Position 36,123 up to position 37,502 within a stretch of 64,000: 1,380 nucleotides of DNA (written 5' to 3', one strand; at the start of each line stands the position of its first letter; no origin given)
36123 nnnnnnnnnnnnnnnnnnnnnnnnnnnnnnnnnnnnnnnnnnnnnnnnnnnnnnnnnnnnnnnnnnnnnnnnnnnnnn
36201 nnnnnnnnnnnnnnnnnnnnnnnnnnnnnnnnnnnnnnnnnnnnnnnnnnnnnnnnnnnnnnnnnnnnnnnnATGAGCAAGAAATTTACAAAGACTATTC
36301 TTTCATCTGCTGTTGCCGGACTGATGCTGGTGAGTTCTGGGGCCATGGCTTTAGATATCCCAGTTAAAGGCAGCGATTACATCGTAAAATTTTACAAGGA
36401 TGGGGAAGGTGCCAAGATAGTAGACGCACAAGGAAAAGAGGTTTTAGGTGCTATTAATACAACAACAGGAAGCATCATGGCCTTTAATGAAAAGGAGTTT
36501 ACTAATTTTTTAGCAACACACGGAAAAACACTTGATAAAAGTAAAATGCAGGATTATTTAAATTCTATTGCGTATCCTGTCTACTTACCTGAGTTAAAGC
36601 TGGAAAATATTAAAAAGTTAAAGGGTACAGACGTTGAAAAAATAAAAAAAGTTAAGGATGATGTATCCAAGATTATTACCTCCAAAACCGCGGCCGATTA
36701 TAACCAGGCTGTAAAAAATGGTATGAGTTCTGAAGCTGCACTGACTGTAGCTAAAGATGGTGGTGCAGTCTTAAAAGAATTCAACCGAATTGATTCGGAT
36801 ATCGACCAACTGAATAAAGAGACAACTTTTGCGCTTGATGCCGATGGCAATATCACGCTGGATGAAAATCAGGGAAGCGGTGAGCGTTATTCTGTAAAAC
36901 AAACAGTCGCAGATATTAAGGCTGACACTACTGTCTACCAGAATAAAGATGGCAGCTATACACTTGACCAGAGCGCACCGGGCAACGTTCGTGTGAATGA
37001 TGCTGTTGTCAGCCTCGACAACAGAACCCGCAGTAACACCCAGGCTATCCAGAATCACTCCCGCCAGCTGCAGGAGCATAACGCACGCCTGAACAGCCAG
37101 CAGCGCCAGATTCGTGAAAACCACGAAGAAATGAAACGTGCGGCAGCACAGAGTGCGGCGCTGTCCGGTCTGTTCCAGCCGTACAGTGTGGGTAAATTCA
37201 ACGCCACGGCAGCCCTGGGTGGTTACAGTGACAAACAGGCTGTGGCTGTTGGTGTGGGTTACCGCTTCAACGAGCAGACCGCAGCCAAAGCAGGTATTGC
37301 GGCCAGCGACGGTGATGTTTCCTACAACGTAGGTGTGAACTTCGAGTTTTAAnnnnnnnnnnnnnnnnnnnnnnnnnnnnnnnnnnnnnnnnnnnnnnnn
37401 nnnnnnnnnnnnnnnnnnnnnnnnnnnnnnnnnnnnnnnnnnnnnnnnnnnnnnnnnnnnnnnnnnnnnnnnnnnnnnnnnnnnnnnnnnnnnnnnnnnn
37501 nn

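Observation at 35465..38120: Eib/YadA-like trimeric autotransporter moron with LuxR-like regulator, bracketed by a family of A-tract + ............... hairpins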

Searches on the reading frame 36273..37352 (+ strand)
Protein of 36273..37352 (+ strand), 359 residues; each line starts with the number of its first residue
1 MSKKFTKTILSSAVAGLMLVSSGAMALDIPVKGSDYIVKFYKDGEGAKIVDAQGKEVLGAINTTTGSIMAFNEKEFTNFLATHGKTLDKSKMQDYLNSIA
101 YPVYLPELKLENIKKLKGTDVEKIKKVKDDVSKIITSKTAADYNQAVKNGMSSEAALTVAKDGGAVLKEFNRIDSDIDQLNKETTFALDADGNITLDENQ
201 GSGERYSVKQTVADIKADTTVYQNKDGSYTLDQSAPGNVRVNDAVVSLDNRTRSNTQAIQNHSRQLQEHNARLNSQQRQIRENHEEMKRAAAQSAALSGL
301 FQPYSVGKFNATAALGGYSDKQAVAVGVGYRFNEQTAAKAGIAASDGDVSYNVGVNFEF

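Call 3: search_protein_families(library=pfam, proteins=[window:36273-37352:+], max_evalue=0.1)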
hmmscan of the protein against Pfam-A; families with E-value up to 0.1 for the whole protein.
window:36273-37352:+ (359 aa): 4 families
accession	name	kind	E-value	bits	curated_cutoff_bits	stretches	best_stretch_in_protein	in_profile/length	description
PF03895.21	YadA_anchor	-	4.6e-16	59.1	22.7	1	301-359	1-60/60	YadA-like membrane anchor domain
PF18200.7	Big_11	-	0.014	15.7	25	1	181-260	5-83/87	Bacterial Ig-like domain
PF07693.20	KAP_NTPase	-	0.021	14.6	20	1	67-133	186-253/293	KAP family P-loop domain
PF06818.20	Fez1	-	0.089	13.7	34.4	0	244-297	32-85/199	Fez1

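Call 12: search_solved_structures(query=window:36273-37352:+, max_evalue=0.01, show_alignments=2)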
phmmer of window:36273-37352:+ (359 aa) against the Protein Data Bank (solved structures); distinct sequences matched with E-value up to 0.01: 4.
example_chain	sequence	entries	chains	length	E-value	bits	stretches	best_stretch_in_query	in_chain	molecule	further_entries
2lme_A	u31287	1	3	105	1.4e-18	70.6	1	284-358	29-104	Adhesin yadA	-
2xzr_A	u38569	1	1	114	3.1e-07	33.4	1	245-291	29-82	IMMUNOGLOBULIN-BINDING PROTEIN EIBD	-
9gh4_A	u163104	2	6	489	3.1e-06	30.1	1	274-346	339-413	Cell surface protein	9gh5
6tik_C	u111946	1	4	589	3.8e-05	26.5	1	257-319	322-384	Capsid protein,Putative adhesin/invasin,Capsid protein,Factor H-binding protein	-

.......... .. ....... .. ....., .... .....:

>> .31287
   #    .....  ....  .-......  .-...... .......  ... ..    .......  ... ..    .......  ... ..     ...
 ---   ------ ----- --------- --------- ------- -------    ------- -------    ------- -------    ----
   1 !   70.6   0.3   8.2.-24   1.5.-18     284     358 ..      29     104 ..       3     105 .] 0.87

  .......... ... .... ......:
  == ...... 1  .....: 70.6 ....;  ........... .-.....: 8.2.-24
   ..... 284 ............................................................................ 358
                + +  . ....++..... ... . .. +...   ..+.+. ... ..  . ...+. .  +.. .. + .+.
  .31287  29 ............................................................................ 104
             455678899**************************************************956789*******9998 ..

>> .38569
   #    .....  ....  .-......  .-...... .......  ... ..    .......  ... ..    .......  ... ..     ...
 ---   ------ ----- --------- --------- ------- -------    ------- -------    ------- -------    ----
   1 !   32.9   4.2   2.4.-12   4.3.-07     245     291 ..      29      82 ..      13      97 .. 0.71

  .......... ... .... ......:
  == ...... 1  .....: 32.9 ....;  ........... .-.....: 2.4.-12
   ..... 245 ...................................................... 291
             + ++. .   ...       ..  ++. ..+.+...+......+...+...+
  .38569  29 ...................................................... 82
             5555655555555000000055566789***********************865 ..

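Call 24: find_homologous_proteins(query=window:36273-37349:+, max_evalue=0.00001)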
Query window:36273-37349:+ (359 aa): 1917 proteins with E <= 0.00001 among 8000 candidates; the best 120 are listed.
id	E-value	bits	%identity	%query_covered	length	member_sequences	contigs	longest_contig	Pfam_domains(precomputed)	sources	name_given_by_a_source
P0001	7.6e-222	753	100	99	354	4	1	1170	PF03895.22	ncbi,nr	ncbi:TPA: hypothetical protein IBW00_005046, partial [Escherichia coli]|nr:hypothetical protein [Esc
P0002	1.0e-204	697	93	100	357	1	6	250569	PF03895.22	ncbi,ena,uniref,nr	ncbi:YadA C-terminal domain-containing protein [Escherichia coli]|uniref:YadA C-terminal domain-cont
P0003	5.3e-204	695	93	100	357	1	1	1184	PF03895.22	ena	-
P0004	4.2e-202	688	92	100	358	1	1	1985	PF03895.22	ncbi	-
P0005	4.5e-202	688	92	99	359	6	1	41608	PF03895.22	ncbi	ncbi:TPA: YadA-like family protein, partial [Escherichia coli]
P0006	5.7e-201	685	93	98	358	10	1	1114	PF03895.22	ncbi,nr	ncbi:hypothetical protein GBH05_25970, partial [Escherichia coli]|nr:hypothetical protein [Escherich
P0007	5.3e-198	675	91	100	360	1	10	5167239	PF03895.22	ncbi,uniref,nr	ncbi:TPA: YadA C-terminal domain-containing protein [Escherichia coli]|uniref:YadA C-terminal domain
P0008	1.4e-197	674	92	98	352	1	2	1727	PF03895.22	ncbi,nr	ncbi:TPA: hypothetical protein JLT53_004880, partial [Escherichia coli]|nr:hypothetical protein [Esc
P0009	2.0e-193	660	91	98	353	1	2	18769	PF03895.22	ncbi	ncbi:YadA C-terminal domain-containing protein, partial [Escherichia coli]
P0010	8.5e-193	658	91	98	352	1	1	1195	PF03895.22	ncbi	ncbi:YadA-like family protein, partial [Escherichia coli]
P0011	1.5e-192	657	90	98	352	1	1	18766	PF03895.22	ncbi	ncbi:TPA: YadA C-terminal domain-containing protein [Escherichia coli]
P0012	1.1e-188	644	89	100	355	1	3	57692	PF03895.22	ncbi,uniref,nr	ncbi:TPA: YadA-like family protein [Escherichia coli]|uniref:YadA C-terminal domain-containing prote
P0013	2.9e-187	640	92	94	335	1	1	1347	PF03895.22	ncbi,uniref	ncbi:YadA-like family protein, partial [Escherichia coli]|uniref:YadA-like family protein n=3 Tax=Es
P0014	1.6e-186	637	92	93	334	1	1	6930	PF03895.22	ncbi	ncbi:YadA C-terminal domain-containing protein, partial [Escherichia coli]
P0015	4.2e-184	629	85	100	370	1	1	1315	PF03895.22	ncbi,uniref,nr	ncbi:YadA C-terminal domain-containing protein [Escherichia coli]|uniref:YadA C-terminal domain-cont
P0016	2.9e-170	584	96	81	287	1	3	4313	PF03895.22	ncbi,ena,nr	ncbi:yadA-like C-terminal region family protein [Escherichia coli 2-005-03_S4_C2]|nr:yadA-like C-ter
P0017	3.7e-167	574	78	100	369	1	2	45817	PF03895.22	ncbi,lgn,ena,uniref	ncbi:TPA: YadA C-terminal domain-containing protein [Escherichia coli]|uniref:YadA C-terminal domain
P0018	4.6e-162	557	76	100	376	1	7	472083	PF03895.22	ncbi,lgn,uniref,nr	ncbi:YadA C-terminal domain-containing protein [Escherichia coli]|uniref:YadA C-terminal domain-cont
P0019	1.1e-161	556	76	100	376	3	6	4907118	PF03895.22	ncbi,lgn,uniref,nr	ncbi:YadA C-terminal domain-containing protein [Escherichia coli]|uniref:YadA C-terminal domain-cont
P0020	2.0e-161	555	76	100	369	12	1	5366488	PF03895.22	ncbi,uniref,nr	ncbi:YadA C-terminal domain-containing protein [Escherichia coli]|uniref:YadA C-terminal domain-cont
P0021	2.8e-161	554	75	100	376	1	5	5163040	PF03895.22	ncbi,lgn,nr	ncbi:YadA C-terminal domain-containing protein [Escherichia coli]|nr:YadA-like family protein [Esche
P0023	1.6e-159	548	77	100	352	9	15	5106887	PF03895.22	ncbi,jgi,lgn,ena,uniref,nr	ncbi:TPA: YadA C-terminal domain-containing protein [Escherichia coli]|uniref:YadA C-terminal domain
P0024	1.2e-157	542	76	100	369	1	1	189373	PF03895.22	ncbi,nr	ncbi:YadA C-terminal domain-containing protein [Escherichia coli]|nr:hypothetical protein [Escherich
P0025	1.5e-157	542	76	100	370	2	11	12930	PF03895.22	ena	-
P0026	2.9e-157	541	76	100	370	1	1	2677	PF03895.22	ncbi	ncbi:TPA: YadA-like family protein [Escherichia coli]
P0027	4.3e-157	541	73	100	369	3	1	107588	PF03895.22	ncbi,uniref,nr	ncbi:YadA C-terminal domain-containing protein [Escherichia coli]|uniref:YadA C-terminal domain-cont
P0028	3.1e-156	538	78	94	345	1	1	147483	PF03895.22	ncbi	ncbi:TPA: YadA C-terminal domain-containing protein, partial [Escherichia coli]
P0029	6.2e-155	533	76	99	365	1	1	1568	PF03895.22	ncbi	ncbi:YadA-like family protein, partial [Escherichia coli]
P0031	1.1e-153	529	72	100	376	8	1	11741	PF03895.22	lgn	-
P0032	6.2e-153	527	76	97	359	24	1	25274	PF03895.22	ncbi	ncbi:YadA-like family protein, partial [Escherichia coli]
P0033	6.7e-153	527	99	71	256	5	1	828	PF03895.22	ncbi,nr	ncbi:YadA C-terminal domain-containing protein, partial [Escherichia coli]|nr:YadA C-terminal domain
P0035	2.1e-152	525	98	71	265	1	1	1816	PF03895.22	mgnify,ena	mgnify:FL=1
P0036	1.9e-151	522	72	100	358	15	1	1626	PF03895.22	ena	-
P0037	2.6e-151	522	72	100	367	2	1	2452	PF03895.22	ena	-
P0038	6.3e-146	504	60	100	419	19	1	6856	PF03895.22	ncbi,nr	ncbi:hypothetical protein ICG05_004894 [Escherichia coli]|nr:hypothetical protein [Escherichia coli]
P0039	1.3e-145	503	71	100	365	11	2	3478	PF03895.22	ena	-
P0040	4.1e-145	501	71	100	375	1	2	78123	PF03895.22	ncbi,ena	ncbi:YadA C-terminal domain-containing protein [Escherichia coli]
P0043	3.9e-139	482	59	100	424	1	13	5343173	PF03895.22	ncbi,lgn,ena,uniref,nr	ncbi:YadA C-terminal domain-containing protein [Escherichia coli]|uniref:YadA C-terminal domain-cont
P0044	2.0e-138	479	67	100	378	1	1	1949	PF03895.22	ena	-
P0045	1.0e-137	477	65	100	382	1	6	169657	PF03895.22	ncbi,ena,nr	ncbi:YadA-like family protein [Escherichia coli]|nr:YadA C-terminal domain-containing protein [Esche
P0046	1.1e-136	474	67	100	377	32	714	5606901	PF03895.22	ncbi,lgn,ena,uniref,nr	ncbi:YadA C-terminal domain-containing protein [Escherichia coli]|uniref:YadA C-terminal domain-cont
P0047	1.1e-136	473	69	100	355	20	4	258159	PF03895.22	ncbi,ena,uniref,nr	ncbi:YadA-like family protein [Escherichia coli]|uniref:YadA C-terminal domain-containing protein n=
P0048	1.2e-136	473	65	100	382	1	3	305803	PF03895.22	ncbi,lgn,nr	ncbi:TPA: hypothetical protein JLK42_001441 [Escherichia coli]|nr:hypothetical protein [Escherichia 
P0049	8.0e-136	471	68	100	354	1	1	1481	PF03895.22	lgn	-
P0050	1.1e-135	470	68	100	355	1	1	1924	PF03895.22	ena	-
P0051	2.3e-135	469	58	100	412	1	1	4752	PF03895.22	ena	-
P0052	3.5e-135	469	67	100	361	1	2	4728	PF03895.22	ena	-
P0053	6.0e-135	468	68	100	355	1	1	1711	PF03895.22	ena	-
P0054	7.0e-135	468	67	100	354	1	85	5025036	PF03895.22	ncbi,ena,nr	ncbi:hypothetical protein FBQ28_004961 [Escherichia coli]|nr:YadA C-terminal domain-containing prote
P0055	3.2e-134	465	68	100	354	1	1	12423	PF03895.22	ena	-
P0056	3.4e-134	465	67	100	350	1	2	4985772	PF03895.22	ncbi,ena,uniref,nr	ncbi:YadA C-terminal domain-containing protein [Escherichia coli]|uniref:Trimeric autotransporter ad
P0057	1.1e-133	464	67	100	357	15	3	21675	PF03895.22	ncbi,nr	ncbi:YadA C-terminal domain-containing protein [Escherichia coli]|nr:YadA-like family protein [Esche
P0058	3.4e-133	462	65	100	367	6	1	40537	PF03895.22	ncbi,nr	ncbi:hypothetical protein CDE61_004243 [Escherichia coli]|nr:hypothetical protein [Escherichia coli]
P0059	4.9e-133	461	67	100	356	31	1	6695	PF03895.22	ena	-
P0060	1.9e-132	460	67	100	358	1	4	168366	PF03895.22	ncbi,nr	ncbi:TPA: YadA C-terminal domain-containing protein [Escherichia coli]|nr:hypothetical protein [Esch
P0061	2.1e-132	459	67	100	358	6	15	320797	PF03895.22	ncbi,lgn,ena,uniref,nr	ncbi:YadA C-terminal domain-containing protein [Escherichia coli]|uniref:YadA C-terminal domain-cont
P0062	2.9e-132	459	67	100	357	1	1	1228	PF03895.22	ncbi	ncbi:YadA-like family protein [Escherichia coli]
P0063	7.0e-132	458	76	81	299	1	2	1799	PF03895.22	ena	-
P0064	1.2e-131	457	67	99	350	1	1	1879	PF03895.22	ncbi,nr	ncbi:YadA-like family protein, partial [Escherichia coli]|nr:YadA-like family protein [Escherichia c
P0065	1.2e-131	457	67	100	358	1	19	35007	PF03895.22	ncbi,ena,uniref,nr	ncbi:TPA: YadA C-terminal domain-containing protein [Escherichia coli]|uniref:YadA C-terminal domain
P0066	3.8e-131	455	66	100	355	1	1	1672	PF03895.22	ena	-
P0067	3.3e-130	452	66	100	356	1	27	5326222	PF03895.22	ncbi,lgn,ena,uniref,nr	ncbi:YadA C-terminal domain-containing protein [Escherichia coli]|uniref:YadA C-terminal domain-cont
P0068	3.6e-130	452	65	100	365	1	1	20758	PF03895.22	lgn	-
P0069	1.1e-129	451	66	100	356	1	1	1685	PF03895.22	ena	-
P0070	1.1e-129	451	69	89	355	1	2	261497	PF03895.22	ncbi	ncbi:TPA: YadA C-terminal domain-containing protein [Escherichia coli]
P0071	1.3e-129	450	51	100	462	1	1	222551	PF03895.22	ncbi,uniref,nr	ncbi:hypothetical protein GLO37_05220 [Escherichia coli]|uniref:YadA C-terminal domain-containing pr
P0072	8.0e-129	448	57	100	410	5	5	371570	PF03895.22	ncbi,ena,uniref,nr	ncbi:TPA: YadA-like family protein [Escherichia coli]|uniref:YadA C-terminal domain-containing prote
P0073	8.8e-129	448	65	100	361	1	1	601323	PF03895.22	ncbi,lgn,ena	ncbi:YadA C-terminal domain-containing protein [Escherichia coli]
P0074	1.3e-128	447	66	99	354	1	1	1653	PF03895.22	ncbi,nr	ncbi:hypothetical protein FIF71_24580, partial [Escherichia coli]|nr:hypothetical protein [Escherich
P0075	2.0e-128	446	64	100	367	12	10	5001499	PF03895.22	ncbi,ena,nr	ncbi:TPA: YadA C-terminal domain-containing protein [Escherichia coli]|nr:hypothetical protein [Esch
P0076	2.1e-128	446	64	100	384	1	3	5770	PF03895.22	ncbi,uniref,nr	ncbi:YadA-like family protein [Escherichia coli]|uniref:YadA-like family protein n=4 Tax=Escherichia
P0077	2.2e-128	446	66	100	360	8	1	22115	PF03895.22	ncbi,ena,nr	ncbi:TPA: hypothetical protein JZ963_004354 [Escherichia coli]|nr:hypothetical protein [Escherichia 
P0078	2.3e-128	446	68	89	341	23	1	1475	PF03895.22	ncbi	ncbi:TPA: YadA C-terminal domain-containing protein [Escherichia coli]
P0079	3.4e-128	446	65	100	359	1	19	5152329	PF03895.22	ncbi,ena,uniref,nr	ncbi:hypothetical protein IDE70_004504 [Escherichia coli]|uniref:Trimeric autotransporter adhesin Ya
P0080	7.0e-128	445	58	100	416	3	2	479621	PF03895.22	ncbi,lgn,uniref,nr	ncbi:YadA C-terminal domain-containing protein [Escherichia coli]|uniref:YadA C-terminal domain-cont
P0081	7.1e-128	445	100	59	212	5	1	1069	PF03895.22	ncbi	ncbi:YadA C-terminal domain-containing protein, partial [Escherichia coli]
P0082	1.3e-127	444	65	100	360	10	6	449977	PF03895.22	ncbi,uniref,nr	ncbi:TPA: YadA C-terminal domain-containing protein [Escherichia coli]|uniref:YadA C-terminal domain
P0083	1.4e-127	444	65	100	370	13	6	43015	PF03895.22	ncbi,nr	ncbi:hypothetical protein CYM96_005054 [Escherichia coli]|nr:hypothetical protein [Escherichia coli]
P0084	1.8e-127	443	65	100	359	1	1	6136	PF03895.22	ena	-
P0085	1.9e-127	443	64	100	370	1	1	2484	PF03895.22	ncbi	ncbi:YadA C-terminal domain-containing protein [Escherichia coli]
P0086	1.7e-126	440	64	100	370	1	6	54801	PF03895.22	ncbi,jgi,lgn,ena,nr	ncbi:TPA: YadA C-terminal domain-containing protein [Escherichia coli]|jgi:hypothetical protein|nr:h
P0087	3.8e-126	439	68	94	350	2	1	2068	PF03895.22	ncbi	ncbi:YadA C-terminal domain-containing protein, partial [Escherichia coli]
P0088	8.0e-126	438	66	97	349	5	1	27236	PF03895.22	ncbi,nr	ncbi:YadA-like family protein, partial [Escherichia coli]|nr:YadA-like family protein [Escherichia c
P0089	1.7e-125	437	55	100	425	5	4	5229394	PF03895.22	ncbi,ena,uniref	ncbi:TPA: YadA C-terminal domain-containing protein [Escherichia coli]|uniref:YadA-like family prote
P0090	1.7e-125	437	64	100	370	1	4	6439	PF03895.22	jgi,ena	-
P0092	6.1e-125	435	61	100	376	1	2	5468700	PF03895.22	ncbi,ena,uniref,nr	ncbi:YadA C-terminal domain-containing protein [Escherichia coli]|uniref:YadA C-terminal domain-cont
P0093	6.5e-125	435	63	100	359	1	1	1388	PF03895.22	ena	-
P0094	7.3e-125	435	61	100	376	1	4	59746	PF03895.22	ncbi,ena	ncbi:YadA-like family protein [Escherichia coli]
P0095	1.3e-124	434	55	100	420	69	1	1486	PF03895.22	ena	-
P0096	1.9e-124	433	61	100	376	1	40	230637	PF03895.22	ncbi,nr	ncbi:YadA-like family protein [Escherichia coli]|nr:YadA-like family protein [Escherichia coli] EIG9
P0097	2.4e-124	433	65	97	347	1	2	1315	PF03895.22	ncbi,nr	ncbi:hypothetical protein EO993_27625, partial [Escherichia coli]|nr:hypothetical protein [Escherich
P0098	2.5e-124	433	64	100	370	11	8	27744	PF03895.22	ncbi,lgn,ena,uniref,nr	ncbi:TPA: hypothetical protein JLT53_004543 [Escherichia coli]|uniref:YadA C-terminal domain-contain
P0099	3.1e-124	433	61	100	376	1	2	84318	PF03895.22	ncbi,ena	ncbi:YadA C-terminal domain-containing protein [Escherichia coli]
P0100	4.1e-124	432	63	100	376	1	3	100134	PF03895.22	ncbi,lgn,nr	ncbi:YadA C-terminal domain-containing protein [Escherichia coli]|nr:hypothetical protein [Shigella 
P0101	1.3e-123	431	66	94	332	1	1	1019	PF03895.22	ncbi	ncbi:TPA: YadA C-terminal domain-containing protein, partial [Escherichia coli]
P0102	2.8e-123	429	65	97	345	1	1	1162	PF03895.22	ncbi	ncbi:TPA: YadA C-terminal domain-containing protein, partial [Escherichia coli]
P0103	8.4e-123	428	65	97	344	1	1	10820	PF03895.22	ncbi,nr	ncbi:hypothetical protein J5213_004924, partial [Escherichia coli]|nr:hypothetical protein [Escheric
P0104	2.5e-122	426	65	96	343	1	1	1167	PF03895.22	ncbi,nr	ncbi:hypothetical protein A8610_005251, partial [Escherichia coli]|nr:hypothetical protein [Escheric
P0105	7.4e-122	425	60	99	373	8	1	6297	PF03895.22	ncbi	ncbi:YadA C-terminal domain-containing protein, partial [Escherichia coli]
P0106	8.2e-122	425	64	97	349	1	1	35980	PF03895.22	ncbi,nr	ncbi:YadA-like family protein, partial [Escherichia coli]|nr:YadA-like family protein [Escherichia c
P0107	7.8e-121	421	62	100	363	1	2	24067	PF03895.22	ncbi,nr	ncbi:YadA-like family protein [Escherichia coli]|nr:YadA-like family protein [Escherichia coli] EHL5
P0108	2.4e-120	420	64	96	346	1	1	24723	PF03895.22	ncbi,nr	ncbi:YadA-like family protein, partial [Escherichia coli]|nr:YadA-like family protein [Escherichia c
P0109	4.0e-120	419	64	96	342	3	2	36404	PF03895.22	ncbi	ncbi:YadA-like family protein, partial [Escherichia coli]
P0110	6.4e-120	418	65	94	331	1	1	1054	PF03895.22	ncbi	ncbi:YadA-like family protein, partial [Escherichia coli]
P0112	7.3e-120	418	62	100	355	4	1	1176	PF03895.22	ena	-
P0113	3.6e-119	416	61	100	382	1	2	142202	PF03895.22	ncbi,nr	ncbi:YadA-like family protein [Escherichia coli]|nr:YadA-like family protein [Escherichia coli] HBQ4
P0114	1.0e-118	414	60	100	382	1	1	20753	PF03895.22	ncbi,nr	ncbi:hypothetical protein CQ975_004372 [Escherichia coli]|nr:hypothetical protein [Escherichia coli]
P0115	1.6e-118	414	59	100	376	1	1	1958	PF03895.22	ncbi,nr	ncbi:TPA: YadA-like family protein [Escherichia coli]|nr:YadA-like family protein [Escherichia coli]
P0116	2.4e-118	413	68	87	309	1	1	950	PF03895.22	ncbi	ncbi:TPA: YadA C-terminal domain-containing protein, partial [Escherichia coli]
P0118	5.0e-118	412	65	93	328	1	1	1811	PF03895.22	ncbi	ncbi:YadA-like family protein, partial [Escherichia coli]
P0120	1.4e-117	411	59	100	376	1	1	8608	PF03895.22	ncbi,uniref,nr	ncbi:YadA C-terminal domain-containing protein [Escherichia coli]|uniref:YadA C-terminal domain-cont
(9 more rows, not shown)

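Call 32: search_protein_families(library=phrogs, proteins=[window:36273-37349:+], max_evalue=0.01)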
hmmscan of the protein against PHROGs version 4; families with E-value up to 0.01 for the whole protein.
window:36273-37349:+ (359 aa): 7 families
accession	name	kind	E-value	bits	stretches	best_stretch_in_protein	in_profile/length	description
phrog_9547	-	unknown function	1.4e-170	569.1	2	1-256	1-263/413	-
phrog_10464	-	unknown function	2.3e-54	186.1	1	237-357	358-492/492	-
phrog_8062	-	unknown function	3.2e-34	119.7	1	172-359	21-209/209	-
phrog_17426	-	tail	1.3e-13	51.9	1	131-359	295-492/492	adhesin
phrog_26246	-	tail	3.3e-09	37.4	1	252-359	221-329/329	tail protein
phrog_33417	-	unknown function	0.00052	20.9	1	1-38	1-39/161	-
phrog_24203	-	unknown function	0.0038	18.3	0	116-135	22-41/41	-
